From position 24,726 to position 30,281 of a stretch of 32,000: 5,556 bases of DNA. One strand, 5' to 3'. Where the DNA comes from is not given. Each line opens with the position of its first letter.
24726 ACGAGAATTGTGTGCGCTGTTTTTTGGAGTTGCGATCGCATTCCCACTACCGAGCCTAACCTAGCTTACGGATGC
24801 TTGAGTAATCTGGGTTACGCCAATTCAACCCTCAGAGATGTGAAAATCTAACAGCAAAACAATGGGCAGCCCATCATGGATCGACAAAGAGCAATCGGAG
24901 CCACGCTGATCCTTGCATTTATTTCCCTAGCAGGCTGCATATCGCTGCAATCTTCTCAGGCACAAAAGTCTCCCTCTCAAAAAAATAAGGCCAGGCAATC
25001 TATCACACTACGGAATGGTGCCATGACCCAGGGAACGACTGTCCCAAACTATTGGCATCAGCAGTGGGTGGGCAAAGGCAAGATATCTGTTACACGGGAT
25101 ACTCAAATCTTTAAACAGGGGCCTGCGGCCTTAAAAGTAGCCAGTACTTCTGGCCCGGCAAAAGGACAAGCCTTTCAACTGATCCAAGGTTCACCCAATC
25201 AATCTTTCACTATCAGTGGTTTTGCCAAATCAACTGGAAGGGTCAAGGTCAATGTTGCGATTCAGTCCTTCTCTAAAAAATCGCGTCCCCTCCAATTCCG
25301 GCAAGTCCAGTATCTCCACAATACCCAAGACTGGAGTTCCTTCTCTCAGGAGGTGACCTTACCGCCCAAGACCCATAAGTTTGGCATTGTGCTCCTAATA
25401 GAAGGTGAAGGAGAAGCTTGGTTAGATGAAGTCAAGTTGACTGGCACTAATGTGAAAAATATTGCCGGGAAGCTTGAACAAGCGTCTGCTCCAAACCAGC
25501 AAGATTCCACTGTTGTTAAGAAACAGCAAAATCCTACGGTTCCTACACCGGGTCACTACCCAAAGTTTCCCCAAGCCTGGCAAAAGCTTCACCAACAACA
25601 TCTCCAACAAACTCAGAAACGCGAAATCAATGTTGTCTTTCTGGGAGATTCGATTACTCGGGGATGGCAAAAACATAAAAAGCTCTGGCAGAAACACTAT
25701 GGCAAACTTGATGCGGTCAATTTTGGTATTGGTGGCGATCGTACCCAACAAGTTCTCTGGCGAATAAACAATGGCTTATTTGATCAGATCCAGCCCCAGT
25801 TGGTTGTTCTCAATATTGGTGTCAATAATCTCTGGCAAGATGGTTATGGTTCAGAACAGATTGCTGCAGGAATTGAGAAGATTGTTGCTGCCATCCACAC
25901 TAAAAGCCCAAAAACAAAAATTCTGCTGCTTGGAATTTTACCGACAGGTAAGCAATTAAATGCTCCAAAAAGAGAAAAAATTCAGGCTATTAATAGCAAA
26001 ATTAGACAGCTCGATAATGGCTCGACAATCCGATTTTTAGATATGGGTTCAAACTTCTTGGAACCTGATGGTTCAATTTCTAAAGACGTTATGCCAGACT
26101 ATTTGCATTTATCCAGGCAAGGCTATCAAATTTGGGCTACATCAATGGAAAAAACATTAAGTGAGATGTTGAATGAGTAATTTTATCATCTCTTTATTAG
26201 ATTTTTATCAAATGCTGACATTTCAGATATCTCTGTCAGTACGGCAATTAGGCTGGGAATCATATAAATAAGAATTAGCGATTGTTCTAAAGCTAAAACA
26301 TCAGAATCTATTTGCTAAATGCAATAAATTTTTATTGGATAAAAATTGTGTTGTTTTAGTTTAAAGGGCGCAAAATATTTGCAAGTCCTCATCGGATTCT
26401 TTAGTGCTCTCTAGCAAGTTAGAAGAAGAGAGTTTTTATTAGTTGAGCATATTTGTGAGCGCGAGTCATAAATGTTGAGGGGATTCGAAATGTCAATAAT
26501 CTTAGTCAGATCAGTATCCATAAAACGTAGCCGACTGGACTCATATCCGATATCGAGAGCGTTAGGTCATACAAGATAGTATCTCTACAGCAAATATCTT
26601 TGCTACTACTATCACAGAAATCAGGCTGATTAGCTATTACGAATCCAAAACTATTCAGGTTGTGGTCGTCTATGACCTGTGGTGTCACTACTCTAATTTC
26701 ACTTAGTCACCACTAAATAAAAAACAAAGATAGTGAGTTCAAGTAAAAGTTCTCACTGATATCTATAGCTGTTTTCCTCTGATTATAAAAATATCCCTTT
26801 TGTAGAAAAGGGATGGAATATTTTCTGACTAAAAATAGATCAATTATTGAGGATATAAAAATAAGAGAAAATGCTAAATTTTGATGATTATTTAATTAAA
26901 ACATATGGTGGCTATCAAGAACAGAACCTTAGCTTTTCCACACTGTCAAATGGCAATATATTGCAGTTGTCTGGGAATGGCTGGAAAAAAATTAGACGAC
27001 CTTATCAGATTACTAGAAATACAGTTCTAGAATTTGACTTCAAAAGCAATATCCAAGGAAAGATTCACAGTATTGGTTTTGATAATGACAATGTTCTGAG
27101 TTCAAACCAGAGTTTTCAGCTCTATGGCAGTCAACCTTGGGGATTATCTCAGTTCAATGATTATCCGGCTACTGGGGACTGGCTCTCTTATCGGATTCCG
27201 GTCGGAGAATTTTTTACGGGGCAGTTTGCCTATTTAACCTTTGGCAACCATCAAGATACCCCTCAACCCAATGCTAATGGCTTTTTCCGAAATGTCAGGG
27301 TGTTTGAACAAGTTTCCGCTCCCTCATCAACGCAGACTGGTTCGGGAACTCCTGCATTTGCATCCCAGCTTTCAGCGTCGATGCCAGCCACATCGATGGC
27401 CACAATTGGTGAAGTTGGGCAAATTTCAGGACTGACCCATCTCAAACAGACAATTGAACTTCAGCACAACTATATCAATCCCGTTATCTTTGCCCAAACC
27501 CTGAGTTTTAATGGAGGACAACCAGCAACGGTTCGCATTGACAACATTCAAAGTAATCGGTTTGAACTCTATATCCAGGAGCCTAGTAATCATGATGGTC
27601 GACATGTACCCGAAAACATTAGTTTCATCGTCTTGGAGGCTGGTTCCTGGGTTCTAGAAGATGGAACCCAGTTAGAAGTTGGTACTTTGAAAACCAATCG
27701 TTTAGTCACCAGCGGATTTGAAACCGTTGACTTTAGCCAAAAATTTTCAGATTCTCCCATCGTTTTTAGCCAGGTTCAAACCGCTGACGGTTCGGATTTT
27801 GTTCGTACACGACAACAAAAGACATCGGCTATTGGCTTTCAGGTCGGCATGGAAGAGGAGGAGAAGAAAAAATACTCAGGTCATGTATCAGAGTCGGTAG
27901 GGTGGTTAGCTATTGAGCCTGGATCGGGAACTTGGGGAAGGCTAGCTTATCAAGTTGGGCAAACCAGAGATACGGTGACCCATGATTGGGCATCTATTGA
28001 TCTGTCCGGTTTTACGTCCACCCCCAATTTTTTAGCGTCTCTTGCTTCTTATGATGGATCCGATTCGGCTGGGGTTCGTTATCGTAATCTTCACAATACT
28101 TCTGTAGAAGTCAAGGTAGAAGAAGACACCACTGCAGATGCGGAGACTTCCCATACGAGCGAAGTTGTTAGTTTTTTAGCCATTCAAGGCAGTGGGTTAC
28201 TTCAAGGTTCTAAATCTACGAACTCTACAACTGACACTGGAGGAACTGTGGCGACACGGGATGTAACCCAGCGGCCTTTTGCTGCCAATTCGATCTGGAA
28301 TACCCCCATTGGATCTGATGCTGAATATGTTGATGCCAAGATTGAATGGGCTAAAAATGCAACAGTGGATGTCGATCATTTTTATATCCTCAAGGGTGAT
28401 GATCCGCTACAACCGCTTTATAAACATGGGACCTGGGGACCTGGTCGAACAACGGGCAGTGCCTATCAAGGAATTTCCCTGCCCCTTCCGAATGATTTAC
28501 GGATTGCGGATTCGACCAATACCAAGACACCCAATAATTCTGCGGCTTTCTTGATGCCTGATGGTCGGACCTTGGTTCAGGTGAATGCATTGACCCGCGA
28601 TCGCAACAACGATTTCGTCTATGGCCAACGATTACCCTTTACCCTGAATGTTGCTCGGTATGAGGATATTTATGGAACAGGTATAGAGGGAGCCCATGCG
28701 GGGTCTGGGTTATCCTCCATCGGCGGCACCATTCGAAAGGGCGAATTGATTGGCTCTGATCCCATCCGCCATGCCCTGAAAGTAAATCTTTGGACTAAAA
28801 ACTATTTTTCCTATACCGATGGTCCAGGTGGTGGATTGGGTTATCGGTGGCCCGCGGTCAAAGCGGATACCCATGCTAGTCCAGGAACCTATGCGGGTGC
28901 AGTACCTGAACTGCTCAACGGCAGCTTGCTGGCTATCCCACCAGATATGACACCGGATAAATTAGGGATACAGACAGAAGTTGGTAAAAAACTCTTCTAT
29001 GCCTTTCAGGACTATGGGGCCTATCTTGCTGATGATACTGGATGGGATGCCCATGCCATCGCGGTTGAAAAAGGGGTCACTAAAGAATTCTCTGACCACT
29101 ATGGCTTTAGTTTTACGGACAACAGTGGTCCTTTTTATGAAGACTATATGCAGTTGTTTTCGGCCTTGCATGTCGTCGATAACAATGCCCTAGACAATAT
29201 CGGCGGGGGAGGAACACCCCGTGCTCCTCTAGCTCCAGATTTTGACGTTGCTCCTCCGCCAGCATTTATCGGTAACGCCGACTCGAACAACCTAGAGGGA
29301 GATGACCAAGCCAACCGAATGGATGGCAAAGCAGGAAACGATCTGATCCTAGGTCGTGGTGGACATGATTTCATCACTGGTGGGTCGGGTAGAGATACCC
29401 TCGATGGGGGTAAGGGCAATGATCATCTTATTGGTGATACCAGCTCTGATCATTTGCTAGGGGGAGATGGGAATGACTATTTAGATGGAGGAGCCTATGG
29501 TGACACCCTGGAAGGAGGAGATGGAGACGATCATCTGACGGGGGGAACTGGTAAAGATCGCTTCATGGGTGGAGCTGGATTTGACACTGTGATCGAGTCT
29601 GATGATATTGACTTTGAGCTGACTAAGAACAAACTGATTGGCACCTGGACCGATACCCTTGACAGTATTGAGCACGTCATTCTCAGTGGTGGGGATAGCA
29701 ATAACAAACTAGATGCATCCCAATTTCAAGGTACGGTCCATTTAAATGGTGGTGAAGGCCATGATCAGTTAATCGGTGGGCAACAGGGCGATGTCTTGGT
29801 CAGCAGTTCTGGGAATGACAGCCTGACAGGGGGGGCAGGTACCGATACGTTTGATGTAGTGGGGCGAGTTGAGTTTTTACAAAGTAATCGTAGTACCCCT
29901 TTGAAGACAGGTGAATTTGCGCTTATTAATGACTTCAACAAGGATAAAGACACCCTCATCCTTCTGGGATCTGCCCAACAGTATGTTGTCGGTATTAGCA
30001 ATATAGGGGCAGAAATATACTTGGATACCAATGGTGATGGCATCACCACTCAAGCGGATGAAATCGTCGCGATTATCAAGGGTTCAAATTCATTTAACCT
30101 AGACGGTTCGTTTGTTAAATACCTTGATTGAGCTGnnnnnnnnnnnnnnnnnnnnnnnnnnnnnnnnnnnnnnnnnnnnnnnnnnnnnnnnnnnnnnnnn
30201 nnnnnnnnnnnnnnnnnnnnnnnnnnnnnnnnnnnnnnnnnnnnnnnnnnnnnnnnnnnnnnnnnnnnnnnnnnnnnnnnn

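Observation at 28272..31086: Convergent, anciently diverged paralogs share a domain of about 315 aa that I cannot assign, and appear to be exported by two different routes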

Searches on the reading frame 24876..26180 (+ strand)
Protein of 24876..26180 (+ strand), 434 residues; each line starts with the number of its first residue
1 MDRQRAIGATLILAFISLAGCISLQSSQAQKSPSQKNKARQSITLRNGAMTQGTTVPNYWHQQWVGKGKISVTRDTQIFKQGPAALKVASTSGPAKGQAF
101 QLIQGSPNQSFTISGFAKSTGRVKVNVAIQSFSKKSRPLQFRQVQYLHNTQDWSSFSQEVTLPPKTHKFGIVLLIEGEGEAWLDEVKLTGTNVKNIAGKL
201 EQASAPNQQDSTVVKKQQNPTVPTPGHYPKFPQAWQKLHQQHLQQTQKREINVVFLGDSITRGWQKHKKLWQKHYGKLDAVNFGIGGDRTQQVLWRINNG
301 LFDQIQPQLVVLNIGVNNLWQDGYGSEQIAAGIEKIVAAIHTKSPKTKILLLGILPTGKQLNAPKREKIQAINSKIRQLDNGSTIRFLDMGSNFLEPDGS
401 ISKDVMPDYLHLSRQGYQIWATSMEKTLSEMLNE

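Call 4: search_protein_families(library=pfam, proteins=[window:24876-26180:+], max_evalue=1)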
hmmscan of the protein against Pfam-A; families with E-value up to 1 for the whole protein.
window:24876-26180:+ (434 aa): 3 families
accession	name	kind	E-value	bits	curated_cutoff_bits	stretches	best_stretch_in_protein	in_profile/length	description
PF13472.12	Lipase_GDSL_2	-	5.3e-30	105.7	32.9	1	255-419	1-178/178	GDSL-like Lipase/Acylhydrolase family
PF00657.28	Lipase_GDSL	-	1.8e-11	45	23.6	1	253-421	1-205/208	GDSL-like Lipase/Acylhydrolase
PF14606.12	Lipase_GDSL_3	-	0.075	13.8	27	1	269-427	26-176/178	GDSL-like Lipase/Acylhydrolase family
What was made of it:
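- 24876..26180 (+): SGNH/GDSL esterase, itself with a lipobox (LAGC). It is co-directional with and upstream of the RTX gene, and is a likely partner enzyme. Pfam Lipase_GDSL_2 E=5.3e-30 (call 4).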

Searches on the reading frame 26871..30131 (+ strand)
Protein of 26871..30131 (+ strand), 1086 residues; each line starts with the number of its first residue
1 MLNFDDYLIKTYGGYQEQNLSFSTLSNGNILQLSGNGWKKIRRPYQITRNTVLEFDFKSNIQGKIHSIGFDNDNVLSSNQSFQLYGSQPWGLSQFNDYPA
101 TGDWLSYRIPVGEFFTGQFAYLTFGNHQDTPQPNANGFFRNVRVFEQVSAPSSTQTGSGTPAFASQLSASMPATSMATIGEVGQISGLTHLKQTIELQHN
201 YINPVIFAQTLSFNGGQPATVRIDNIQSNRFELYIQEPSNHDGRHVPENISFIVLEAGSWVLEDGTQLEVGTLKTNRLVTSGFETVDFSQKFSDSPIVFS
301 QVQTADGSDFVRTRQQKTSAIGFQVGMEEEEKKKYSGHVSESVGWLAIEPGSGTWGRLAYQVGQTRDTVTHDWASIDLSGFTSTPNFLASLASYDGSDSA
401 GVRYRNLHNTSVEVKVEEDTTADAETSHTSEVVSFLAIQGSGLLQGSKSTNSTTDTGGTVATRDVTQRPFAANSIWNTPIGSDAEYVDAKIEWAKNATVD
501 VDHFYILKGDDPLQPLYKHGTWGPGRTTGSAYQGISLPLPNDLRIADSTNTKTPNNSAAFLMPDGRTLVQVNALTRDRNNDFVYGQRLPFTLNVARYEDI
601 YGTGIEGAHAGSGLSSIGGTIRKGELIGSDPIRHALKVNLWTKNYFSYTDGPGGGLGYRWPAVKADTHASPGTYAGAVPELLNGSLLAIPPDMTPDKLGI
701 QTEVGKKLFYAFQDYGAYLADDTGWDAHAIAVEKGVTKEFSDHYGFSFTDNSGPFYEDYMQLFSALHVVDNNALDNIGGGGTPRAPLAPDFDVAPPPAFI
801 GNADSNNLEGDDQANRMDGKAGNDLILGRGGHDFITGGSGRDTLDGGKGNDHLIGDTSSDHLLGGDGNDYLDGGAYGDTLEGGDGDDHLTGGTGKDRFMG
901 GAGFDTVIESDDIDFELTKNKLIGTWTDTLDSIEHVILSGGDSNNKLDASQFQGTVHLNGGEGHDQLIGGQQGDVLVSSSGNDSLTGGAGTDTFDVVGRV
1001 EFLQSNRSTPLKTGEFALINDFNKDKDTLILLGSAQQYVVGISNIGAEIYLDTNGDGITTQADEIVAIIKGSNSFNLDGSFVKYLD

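Call 4: search_protein_families(library=pfam, proteins=[window:26871-30131:+], max_evalue=1)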
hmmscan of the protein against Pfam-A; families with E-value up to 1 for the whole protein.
window:26871-30131:+ (1086 aa): 2 families
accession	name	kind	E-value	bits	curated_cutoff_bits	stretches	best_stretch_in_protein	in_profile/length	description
PF00353.25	HemolysinCabind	-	4.2e-23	81.4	23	5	872-907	1-36/36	RTX calcium-binding nonapeptide repeat (4 copies)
PF09458.16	H_lectin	-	0.018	15.6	24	0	285-330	3-52/67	H-type lectin domain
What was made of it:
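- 27393..28220 (+): Module B (aa about 175-450), three H-type-lectin-like beta repeats. Pfam H_lectin matches at E=0.018, below the gathering score (call 4).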

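Call 5: search_protein_families(library=ncbifam, proteins=[window:26871-30131:+], max_evalue=1)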
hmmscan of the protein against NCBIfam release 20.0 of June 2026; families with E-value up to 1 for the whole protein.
window:26871-30131:+ (1086 aa): 8 families
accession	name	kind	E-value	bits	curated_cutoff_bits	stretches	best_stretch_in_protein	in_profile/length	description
NF046115.1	Ca_rpt_SMc04171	equivalog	2.8e-18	66.4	625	3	805-879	414-488/574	SMc04171 family calcium-binding repeat protein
NF033943.0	RTX_toxin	subfamily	8.1e-17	60.7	1000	3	799-912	681-795/930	RTX family hemolysin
NF035945.1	Zn_serralysin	subfamily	3.5e-11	42.9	500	4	863-947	323-408/462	serralysin family metalloprotease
NF033203.1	entero_EhxA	exception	3.8e-11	41.9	2000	2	806-906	721-821/997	enterohemolysin EhxA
NF053766.1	ZapA_metallo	exception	7.3e-09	35.2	940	3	846-921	335-412/483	ZapA family metalloprotease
NF050046.1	PueAB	exception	3.9e-07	28.9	670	4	939-994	491-544/616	polyurethane esterase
NF052454.1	BtaGlycanEglC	equivalog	0.0005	19.1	700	3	834-867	111-144/459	endo-1,3-1,4-beta-glycanase EglC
NF051884.1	ProteaseSapA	equivalog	0.95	8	1200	0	873-912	326-365/644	protease SapA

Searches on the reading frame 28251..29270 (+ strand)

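Call 31: search_protein_families(library=phrogs, proteins=[window:28251-29270:+], max_evalue=0.1)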
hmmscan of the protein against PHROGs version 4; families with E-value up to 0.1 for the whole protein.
window:28251-29270:+ (340 aa): 1 family
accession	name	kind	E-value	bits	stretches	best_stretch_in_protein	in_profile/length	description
phrog_17388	-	tail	5e-13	49.7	2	135-273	310-430/702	minor tail protein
